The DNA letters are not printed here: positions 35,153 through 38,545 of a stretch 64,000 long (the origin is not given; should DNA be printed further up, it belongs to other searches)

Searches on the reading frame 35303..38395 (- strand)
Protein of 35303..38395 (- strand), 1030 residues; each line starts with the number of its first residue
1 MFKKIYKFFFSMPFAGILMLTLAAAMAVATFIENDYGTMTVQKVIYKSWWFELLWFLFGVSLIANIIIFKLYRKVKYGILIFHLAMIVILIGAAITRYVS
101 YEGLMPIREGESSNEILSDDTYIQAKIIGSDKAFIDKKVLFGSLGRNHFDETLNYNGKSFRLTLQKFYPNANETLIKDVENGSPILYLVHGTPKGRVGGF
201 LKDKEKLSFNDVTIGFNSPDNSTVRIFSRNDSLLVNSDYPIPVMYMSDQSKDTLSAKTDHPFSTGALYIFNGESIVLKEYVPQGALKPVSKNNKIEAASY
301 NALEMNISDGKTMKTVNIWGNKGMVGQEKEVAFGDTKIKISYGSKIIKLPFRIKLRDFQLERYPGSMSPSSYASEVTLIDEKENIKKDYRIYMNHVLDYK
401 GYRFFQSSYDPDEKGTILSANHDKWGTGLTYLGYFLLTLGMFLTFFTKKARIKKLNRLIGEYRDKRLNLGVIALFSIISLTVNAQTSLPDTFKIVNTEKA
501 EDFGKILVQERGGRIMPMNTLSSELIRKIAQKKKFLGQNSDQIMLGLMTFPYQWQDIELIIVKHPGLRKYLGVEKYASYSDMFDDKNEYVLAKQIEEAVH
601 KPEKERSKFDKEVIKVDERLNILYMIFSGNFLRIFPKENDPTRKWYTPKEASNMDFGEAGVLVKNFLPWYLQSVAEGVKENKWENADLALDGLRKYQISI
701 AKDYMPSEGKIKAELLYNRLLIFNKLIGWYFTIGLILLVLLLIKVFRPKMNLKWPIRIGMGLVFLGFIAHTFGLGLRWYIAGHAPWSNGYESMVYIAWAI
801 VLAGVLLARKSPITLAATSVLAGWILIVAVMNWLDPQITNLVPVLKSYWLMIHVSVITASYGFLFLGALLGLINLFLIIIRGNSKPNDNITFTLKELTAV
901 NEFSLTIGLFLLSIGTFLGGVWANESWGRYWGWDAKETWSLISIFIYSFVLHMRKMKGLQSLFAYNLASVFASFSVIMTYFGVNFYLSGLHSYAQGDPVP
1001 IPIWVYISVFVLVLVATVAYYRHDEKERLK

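Call 9: search_protein_families(library=pfam, proteins=[window:35303-38395:-])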
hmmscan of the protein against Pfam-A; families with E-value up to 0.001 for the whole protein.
window:35303-38395:- (1030 aa): 2 families
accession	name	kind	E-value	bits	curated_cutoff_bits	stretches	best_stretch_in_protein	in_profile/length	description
PF01578.25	Cytochrom_C_asm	-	1.2e-38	133.3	29.9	1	786-991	1-212/212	Cytochrome C assembly protein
PF05140.19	ResB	-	5.4e-26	91.9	24.6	2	339-415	195-271/486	ResB-like family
